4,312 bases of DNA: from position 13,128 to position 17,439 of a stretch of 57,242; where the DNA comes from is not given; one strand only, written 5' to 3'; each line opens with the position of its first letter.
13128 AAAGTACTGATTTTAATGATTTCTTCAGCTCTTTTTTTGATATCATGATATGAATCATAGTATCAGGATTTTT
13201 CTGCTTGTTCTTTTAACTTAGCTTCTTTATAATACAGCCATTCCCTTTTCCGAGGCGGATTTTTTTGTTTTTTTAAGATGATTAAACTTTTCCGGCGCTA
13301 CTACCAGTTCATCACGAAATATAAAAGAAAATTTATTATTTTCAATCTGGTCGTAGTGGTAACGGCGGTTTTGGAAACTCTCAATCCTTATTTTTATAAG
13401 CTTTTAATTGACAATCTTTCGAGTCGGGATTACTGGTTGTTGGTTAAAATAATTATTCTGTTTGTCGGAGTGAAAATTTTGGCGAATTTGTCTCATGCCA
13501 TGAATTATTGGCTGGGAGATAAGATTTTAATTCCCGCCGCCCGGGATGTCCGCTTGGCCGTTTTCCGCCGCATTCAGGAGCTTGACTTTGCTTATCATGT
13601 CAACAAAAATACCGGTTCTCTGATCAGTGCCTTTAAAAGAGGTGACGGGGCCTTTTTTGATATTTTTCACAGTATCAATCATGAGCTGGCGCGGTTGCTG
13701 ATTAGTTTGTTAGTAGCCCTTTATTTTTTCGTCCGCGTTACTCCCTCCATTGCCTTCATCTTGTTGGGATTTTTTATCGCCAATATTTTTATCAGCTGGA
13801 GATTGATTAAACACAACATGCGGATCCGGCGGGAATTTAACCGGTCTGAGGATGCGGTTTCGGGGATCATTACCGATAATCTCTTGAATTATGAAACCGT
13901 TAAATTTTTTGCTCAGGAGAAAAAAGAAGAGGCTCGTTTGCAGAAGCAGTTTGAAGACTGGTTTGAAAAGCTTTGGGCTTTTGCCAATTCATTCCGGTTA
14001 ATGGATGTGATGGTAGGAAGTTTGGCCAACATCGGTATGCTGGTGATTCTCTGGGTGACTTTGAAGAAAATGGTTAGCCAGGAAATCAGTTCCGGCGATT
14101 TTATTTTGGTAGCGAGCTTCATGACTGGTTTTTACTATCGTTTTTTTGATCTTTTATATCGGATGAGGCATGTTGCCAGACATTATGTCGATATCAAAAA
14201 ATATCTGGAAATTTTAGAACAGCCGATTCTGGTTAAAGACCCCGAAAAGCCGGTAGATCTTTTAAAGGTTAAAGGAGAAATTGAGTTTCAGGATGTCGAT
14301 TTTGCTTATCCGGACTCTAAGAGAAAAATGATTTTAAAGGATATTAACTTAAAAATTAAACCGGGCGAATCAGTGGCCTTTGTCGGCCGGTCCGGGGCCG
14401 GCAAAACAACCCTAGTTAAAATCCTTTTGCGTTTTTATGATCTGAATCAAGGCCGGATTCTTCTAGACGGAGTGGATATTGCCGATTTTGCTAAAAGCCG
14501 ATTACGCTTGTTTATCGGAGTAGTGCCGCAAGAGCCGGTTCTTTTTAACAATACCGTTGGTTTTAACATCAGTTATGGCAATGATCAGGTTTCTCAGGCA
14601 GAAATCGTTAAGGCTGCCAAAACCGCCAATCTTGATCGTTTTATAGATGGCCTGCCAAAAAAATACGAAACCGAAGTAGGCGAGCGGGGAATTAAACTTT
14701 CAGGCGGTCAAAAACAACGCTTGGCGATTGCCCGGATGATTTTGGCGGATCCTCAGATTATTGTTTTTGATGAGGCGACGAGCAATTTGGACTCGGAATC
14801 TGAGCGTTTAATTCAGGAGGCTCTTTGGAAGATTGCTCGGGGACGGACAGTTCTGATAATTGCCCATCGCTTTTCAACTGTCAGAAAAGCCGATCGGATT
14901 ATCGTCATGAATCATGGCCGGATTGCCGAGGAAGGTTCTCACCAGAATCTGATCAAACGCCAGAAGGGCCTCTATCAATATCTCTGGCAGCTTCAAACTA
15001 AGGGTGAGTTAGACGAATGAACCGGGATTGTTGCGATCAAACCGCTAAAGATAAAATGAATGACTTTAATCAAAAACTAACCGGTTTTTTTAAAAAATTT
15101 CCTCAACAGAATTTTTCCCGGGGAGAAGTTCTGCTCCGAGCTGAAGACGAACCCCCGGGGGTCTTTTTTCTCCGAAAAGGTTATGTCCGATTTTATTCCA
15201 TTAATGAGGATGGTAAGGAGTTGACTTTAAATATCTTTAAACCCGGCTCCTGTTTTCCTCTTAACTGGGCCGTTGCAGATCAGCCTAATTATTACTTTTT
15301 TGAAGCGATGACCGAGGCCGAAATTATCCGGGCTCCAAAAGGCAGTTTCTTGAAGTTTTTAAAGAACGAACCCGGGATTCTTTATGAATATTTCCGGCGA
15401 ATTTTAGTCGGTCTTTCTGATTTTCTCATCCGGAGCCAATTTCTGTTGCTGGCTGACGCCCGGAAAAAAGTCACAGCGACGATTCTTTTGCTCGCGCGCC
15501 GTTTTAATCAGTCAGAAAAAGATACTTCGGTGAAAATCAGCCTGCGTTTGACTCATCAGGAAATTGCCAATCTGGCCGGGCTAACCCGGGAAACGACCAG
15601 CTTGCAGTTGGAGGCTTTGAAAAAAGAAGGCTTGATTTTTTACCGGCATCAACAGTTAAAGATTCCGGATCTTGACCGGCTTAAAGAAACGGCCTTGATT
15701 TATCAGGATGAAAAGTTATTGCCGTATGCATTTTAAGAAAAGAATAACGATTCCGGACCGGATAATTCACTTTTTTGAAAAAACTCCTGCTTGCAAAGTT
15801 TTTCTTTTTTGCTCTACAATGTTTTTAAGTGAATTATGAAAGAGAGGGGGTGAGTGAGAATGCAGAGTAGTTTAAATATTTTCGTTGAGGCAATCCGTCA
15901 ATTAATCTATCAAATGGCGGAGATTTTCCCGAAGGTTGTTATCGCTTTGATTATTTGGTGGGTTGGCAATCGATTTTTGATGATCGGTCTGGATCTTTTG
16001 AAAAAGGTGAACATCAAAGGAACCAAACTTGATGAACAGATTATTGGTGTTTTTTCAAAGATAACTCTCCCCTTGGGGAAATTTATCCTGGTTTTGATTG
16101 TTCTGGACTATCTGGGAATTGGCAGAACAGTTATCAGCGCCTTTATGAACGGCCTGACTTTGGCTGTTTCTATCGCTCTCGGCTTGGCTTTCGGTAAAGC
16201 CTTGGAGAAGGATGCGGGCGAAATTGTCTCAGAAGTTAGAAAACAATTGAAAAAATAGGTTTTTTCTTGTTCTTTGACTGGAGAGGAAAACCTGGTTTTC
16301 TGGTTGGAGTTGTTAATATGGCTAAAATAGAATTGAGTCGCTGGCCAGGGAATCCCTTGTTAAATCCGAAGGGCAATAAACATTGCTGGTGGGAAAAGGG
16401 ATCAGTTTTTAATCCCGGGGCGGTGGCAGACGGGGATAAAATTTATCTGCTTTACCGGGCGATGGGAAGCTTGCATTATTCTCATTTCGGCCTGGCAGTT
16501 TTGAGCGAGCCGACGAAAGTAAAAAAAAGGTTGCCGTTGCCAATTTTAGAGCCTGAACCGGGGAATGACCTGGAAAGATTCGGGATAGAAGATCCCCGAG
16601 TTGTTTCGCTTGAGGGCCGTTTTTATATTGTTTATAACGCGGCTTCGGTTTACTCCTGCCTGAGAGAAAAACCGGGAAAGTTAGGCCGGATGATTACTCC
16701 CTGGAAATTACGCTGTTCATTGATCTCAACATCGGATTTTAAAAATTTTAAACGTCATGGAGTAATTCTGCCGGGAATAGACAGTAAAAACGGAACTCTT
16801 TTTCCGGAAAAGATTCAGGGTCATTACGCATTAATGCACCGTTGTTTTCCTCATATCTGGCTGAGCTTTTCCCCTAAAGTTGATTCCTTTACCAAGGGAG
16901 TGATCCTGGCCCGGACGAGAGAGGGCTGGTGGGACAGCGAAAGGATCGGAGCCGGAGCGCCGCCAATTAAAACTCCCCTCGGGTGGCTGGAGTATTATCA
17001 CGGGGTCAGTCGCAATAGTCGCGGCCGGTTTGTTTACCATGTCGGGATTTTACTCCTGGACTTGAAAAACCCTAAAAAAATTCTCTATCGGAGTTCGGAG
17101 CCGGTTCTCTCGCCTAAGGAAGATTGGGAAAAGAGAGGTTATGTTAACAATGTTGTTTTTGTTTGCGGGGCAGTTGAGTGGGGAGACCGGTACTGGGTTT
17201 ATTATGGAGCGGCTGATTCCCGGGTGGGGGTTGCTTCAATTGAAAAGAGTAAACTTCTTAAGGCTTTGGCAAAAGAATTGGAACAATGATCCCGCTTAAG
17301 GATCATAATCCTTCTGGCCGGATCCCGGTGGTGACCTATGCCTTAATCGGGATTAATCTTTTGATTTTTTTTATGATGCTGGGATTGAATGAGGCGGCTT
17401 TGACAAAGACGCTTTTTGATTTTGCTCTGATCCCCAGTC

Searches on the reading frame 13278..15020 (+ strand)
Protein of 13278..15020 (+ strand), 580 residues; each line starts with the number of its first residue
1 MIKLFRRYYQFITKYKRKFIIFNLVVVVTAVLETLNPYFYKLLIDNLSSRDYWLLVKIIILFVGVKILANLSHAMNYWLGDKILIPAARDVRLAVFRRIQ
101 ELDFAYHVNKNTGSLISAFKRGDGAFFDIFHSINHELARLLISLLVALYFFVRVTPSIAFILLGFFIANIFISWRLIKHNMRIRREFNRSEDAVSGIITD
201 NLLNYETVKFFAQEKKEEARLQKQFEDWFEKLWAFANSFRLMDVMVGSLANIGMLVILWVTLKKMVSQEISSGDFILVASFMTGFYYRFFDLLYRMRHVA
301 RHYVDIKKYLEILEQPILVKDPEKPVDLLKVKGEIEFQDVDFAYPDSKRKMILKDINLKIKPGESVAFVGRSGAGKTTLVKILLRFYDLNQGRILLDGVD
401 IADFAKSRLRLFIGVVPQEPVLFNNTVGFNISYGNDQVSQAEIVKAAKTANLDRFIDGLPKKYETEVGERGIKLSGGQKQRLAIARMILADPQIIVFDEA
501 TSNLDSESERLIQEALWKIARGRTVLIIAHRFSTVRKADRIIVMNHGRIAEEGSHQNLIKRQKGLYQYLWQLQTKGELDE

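Call 83: search_protein_families(library=pfam, proteins=[window:13278-15020:+], max_evalue=0.00001)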
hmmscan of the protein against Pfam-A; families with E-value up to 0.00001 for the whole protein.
window:13278-15020:+ (580 aa): 3 families
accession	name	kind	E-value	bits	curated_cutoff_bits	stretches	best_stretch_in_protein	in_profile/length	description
PF00005.33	ABC_tran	-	2e-31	109.9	25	1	353-502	1-137/137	ABC transporter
PF00664.28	ABC_membrane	-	5.8e-28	98.8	28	1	20-285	2-270/274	ABC transporter transmembrane region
PF02463.25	SMC_N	-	4.8e-06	26.6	40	0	355-546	135-213/220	RecF/RecN/SMC N terminal domain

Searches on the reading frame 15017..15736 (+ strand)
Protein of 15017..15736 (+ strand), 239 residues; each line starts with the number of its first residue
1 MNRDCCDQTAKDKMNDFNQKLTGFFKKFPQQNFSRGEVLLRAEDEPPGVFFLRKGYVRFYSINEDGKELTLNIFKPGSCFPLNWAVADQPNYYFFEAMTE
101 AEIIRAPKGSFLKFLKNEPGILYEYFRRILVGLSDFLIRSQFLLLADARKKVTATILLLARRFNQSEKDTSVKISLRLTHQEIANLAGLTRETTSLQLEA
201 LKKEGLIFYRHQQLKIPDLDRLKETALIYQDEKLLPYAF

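Call 83: search_protein_families(library=pfam, proteins=[window:15017-15736:+], max_evalue=0.00001)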
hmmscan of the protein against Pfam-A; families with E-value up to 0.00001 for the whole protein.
window:15017-15736:+ (239 aa): 3 families
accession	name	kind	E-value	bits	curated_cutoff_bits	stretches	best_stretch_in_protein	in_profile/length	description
PF00027.35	cNMP_binding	-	1.2e-16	60.9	27.5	1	31-117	2-88/89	Cyclic nucleotide-binding domain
PF13545.12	HTH_Crp_2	-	2.5e-15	56.6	27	1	154-224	5-69/70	Crp-like helix-turn-helix domain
PF00325.26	Crp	-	6.4e-08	32.6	21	1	176-207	1-32/32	Bacterial regulatory proteins, crp family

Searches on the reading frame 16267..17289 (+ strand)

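Call 83: search_protein_families(library=pfam, proteins=[window:16267-17289:+], max_evalue=0.00001)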
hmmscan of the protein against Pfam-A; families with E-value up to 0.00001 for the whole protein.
window:16267-17289:+ (340 aa): 1 family
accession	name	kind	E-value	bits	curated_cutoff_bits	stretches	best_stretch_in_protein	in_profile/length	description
PF04041.19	Glyco_hydro_130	-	8.4e-56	189.7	26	1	45-334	33-318/320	beta-1,4-mannooligosaccharide phosphorylase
